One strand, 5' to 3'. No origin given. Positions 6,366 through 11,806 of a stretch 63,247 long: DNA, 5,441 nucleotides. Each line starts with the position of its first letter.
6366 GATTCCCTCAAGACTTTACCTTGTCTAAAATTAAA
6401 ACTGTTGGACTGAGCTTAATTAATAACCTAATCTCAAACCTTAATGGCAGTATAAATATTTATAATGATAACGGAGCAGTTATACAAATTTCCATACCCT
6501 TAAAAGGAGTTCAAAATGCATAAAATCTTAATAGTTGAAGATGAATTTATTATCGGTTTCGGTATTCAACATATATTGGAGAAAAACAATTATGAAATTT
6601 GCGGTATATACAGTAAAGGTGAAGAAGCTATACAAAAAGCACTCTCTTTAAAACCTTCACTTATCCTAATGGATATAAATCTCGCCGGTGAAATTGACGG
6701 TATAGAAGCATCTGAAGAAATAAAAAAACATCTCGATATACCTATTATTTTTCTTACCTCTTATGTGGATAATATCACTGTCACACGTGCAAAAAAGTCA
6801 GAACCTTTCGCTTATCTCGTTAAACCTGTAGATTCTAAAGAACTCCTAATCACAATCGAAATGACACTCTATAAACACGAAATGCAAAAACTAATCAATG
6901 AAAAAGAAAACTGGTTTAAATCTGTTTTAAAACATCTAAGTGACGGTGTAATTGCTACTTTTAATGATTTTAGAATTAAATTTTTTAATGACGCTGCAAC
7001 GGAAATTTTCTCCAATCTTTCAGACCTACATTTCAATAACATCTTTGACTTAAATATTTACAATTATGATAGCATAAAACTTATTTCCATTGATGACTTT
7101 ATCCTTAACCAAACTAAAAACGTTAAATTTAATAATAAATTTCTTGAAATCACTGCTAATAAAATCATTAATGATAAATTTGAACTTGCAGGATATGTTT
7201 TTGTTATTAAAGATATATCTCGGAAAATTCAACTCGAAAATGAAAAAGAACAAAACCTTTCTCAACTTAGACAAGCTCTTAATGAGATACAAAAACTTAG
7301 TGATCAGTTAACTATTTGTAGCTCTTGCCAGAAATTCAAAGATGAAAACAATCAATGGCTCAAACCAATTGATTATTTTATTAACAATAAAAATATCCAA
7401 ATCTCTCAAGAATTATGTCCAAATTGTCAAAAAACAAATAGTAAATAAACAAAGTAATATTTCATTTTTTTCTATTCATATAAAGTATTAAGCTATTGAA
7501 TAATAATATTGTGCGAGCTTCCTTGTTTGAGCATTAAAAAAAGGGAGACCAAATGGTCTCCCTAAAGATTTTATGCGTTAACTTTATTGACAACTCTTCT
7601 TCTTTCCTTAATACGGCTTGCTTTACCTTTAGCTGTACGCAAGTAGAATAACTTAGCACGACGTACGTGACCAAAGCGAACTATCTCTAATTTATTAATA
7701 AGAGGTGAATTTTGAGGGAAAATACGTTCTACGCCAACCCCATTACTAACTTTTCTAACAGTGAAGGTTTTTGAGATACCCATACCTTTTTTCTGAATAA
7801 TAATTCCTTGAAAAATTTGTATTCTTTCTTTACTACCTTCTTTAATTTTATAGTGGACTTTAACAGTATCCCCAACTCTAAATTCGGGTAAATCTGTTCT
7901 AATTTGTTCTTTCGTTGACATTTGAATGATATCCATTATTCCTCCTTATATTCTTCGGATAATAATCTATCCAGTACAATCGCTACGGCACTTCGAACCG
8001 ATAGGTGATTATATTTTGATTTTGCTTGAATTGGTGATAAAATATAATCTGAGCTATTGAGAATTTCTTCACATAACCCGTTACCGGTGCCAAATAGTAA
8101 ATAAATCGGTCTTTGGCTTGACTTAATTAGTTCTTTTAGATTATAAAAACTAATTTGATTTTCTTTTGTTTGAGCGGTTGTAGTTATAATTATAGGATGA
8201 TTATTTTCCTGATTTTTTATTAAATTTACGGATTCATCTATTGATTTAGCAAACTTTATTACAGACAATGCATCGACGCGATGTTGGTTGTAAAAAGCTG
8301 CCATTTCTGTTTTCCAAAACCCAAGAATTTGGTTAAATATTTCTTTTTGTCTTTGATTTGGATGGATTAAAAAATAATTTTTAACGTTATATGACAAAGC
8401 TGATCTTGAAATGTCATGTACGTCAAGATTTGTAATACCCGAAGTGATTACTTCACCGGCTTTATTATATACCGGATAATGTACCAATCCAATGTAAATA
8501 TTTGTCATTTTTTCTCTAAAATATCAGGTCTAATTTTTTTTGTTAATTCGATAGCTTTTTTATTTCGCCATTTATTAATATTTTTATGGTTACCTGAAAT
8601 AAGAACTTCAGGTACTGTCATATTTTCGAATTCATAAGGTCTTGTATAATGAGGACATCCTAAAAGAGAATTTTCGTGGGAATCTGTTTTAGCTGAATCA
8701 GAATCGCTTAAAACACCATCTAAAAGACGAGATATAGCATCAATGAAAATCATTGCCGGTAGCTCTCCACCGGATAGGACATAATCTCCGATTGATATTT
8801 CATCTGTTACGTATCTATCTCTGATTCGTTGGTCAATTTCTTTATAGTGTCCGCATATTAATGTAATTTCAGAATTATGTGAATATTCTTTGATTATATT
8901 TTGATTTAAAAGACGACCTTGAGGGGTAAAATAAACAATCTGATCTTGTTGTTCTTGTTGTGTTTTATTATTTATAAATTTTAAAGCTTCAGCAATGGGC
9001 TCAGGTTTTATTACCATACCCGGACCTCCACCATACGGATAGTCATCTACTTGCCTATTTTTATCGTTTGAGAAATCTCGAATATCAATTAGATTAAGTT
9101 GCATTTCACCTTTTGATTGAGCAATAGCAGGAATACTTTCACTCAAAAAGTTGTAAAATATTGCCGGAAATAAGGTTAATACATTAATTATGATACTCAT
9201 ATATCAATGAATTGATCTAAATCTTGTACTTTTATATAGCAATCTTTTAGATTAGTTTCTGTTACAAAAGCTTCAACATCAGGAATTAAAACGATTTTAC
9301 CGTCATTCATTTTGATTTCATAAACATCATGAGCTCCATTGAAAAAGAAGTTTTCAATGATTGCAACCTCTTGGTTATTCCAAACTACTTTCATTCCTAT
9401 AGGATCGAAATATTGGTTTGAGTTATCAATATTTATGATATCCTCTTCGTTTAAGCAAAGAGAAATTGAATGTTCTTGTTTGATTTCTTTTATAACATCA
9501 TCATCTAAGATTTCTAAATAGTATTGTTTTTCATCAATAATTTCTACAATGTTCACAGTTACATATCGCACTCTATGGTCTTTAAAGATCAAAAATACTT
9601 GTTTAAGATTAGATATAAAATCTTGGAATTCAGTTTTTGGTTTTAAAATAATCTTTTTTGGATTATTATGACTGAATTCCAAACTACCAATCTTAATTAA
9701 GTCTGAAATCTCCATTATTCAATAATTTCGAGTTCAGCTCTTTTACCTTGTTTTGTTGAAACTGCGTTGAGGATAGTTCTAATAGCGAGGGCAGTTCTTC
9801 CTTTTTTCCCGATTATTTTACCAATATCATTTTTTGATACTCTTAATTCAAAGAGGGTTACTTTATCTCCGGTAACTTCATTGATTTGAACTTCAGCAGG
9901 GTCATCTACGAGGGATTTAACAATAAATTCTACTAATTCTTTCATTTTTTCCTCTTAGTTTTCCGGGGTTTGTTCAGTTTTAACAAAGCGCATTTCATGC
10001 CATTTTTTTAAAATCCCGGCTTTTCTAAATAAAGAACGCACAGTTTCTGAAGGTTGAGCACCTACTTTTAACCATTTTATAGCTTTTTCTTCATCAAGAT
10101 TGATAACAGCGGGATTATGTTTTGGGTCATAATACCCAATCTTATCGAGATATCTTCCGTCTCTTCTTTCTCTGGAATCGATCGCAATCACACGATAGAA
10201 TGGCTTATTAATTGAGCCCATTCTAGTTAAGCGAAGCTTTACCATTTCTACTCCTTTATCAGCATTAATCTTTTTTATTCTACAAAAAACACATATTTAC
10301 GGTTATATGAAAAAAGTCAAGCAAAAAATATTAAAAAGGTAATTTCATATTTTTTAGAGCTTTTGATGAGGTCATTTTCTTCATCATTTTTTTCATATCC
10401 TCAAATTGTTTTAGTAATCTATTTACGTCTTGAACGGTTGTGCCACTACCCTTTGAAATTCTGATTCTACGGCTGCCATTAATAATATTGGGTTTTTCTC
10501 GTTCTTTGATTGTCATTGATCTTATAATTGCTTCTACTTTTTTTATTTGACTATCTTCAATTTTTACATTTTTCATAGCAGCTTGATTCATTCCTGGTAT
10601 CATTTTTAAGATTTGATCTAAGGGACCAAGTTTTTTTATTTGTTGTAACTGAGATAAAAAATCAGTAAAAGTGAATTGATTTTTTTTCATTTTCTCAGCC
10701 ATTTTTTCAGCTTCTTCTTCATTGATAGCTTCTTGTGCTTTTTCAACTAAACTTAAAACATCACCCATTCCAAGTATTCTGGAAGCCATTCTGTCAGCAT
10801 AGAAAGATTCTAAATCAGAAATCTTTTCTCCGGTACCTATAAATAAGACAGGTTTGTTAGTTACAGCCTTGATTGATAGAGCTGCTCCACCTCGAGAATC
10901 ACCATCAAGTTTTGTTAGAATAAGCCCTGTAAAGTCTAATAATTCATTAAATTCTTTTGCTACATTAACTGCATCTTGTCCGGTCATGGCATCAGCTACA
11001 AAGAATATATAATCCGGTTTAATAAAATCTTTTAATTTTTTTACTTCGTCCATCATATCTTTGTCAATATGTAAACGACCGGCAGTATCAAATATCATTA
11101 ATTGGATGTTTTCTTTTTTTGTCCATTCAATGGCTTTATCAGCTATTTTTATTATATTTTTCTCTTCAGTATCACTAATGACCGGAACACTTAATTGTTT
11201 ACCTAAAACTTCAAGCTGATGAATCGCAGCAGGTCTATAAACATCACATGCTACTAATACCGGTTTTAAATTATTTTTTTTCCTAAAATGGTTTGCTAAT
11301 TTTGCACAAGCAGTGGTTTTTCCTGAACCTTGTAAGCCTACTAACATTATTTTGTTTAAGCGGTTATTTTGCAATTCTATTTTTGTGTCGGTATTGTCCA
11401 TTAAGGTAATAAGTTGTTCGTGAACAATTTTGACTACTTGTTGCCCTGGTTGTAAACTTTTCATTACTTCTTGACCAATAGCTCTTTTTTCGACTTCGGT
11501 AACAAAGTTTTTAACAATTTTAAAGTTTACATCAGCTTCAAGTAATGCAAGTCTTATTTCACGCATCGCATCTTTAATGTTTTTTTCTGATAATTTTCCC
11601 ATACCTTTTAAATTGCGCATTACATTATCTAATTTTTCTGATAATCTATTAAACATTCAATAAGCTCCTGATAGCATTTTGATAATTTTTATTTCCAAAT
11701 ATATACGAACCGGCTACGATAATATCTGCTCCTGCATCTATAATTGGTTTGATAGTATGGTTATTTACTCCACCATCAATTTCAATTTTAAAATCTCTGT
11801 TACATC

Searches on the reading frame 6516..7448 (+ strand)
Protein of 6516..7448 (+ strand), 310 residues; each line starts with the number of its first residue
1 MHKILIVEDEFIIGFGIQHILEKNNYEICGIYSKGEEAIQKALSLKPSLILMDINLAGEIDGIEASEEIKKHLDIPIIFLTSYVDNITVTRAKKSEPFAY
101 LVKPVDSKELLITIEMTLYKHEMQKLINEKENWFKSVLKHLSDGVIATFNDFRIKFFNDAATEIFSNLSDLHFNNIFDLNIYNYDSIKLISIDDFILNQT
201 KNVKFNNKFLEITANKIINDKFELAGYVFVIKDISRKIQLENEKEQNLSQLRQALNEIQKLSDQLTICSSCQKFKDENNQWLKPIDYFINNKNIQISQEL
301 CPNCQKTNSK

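Call 19: search_protein_families(library=pfam, proteins=[window:6516-7448:+])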
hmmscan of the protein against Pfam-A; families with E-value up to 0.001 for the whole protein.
window:6516-7448:+ (310 aa): 1 family
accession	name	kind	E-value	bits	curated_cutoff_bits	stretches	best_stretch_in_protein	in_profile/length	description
PF00072.30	Response_reg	-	8.4e-21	74.7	30.2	1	4-114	1-110/111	Response regulator receiver domain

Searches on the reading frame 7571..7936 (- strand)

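Call 20: search_protein_families(library=pfam, proteins=[window:7571-7936:-])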
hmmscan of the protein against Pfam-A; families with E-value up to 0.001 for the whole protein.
window:7571-7936:- (121 aa): 1 family
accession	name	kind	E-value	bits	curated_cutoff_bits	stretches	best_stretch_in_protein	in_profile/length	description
PF01245.26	Ribosomal_L19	-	2.1e-48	163.3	22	1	3-112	2-111/111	Ribosomal protein L19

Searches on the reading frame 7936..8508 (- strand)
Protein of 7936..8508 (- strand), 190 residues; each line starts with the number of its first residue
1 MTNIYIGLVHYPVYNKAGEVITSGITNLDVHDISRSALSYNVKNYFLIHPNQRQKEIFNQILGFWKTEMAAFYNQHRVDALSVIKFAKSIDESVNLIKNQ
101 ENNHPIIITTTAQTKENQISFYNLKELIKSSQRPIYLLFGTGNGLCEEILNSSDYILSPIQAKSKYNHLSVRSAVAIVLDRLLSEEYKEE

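Call 20: search_protein_families(library=pfam, proteins=[window:7936-8508:-])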
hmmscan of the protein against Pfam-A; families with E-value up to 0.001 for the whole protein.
window:7936-8508:- (190 aa): 2 families
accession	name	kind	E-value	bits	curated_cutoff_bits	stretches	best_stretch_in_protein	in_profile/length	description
PF09936.14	Methyltrn_RNA_4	-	1.3e-70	237.4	22.6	1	3-183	1-181/182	SAM-dependent RNA methyltransferase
PF14419.11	SPOUT_MTase_2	-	3.3e-05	23.8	28.4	1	32-157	22-146/173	AF2226-like SPOUT RNA Methylase fused to THUMP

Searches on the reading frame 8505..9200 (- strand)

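Call 77: search_protein_families(library=pfam, max_evalue=0.00001, proteins=[window:8505-9200:-])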
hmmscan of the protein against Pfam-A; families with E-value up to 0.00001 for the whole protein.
window:8505-9200:- (231 aa): 1 family
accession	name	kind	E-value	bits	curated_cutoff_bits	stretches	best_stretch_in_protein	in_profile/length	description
PF01746.26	tRNA_m1G_MT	-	1.5e-57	194.9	27.3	1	27-225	4-195/195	tRNA (Guanine-1)-methyltransferase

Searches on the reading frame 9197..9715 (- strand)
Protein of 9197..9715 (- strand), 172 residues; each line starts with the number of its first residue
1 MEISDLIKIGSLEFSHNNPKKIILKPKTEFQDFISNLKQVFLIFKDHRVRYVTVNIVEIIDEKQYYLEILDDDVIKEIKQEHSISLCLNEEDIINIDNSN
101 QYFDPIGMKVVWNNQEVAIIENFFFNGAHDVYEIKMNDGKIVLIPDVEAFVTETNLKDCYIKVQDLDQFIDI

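Call 77: search_protein_families(library=pfam, max_evalue=0.00001, proteins=[window:9197-9715:-])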
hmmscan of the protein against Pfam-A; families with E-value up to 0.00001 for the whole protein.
window:9197-9715:- (172 aa): 1 family
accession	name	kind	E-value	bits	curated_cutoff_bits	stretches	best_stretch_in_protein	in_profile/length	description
PF24986.1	PRC_RimM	-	8.3e-10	38.6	27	1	104-164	3-64/69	RimM PRC barrel domain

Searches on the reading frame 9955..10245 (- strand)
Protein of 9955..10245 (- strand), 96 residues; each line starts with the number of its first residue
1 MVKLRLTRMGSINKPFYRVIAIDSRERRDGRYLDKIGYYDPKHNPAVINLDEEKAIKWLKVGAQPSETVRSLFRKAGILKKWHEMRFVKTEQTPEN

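Call 77: search_protein_families(library=pfam, max_evalue=0.00001, proteins=[window:9955-10245:-])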
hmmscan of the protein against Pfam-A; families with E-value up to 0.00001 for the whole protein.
window:9955-10245:- (96 aa): 1 family
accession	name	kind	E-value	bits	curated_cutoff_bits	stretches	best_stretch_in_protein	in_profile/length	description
PF00886.24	Ribosomal_S16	-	5.7e-24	84.3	27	1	8-66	1-62/62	Ribosomal protein S16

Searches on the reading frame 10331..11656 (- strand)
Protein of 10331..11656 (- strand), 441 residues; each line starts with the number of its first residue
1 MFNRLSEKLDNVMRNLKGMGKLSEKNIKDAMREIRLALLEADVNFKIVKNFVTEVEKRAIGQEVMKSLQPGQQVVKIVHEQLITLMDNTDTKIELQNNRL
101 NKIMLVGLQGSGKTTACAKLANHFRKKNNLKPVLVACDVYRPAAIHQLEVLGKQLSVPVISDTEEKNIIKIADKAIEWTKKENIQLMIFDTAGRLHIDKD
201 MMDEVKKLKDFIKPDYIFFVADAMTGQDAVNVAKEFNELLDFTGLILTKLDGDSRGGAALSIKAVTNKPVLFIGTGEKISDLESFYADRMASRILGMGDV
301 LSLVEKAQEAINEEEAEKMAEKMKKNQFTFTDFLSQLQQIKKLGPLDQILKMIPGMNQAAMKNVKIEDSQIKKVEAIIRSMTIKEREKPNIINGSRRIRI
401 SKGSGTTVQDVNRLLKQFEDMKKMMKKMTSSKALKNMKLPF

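Call 20: search_protein_families(library=pfam, proteins=[window:10331-11656:-])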
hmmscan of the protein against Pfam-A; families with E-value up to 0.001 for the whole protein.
window:10331-11656:- (441 aa): 6 families
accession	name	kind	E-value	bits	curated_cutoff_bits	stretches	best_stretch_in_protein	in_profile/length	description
PF00448.28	SRP54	-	6.9e-75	251.4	22.7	1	101-296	2-196/196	SRP54-type protein, GTPase domain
PF02978.25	SRP_SPB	-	1.4e-36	125.1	27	1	327-425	1-91/91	Signal peptide binding domain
PF02881.24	SRP54_N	-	2.2e-21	76.3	22.4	1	5-82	1-75/75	SRP54-type protein, helical bundle domain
PF13401.12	AAA_22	-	4e-05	24.4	27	1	103-211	8-110/130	AAA domain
PF13207.12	AAA_17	-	0.0003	21.5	27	1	106-221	1-109/136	AAA domain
PF01656.29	CbiA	-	0.00084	19.7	25.4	1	110-256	9-89/125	CobQ/CobB/MinD/ParA nucleotide binding domain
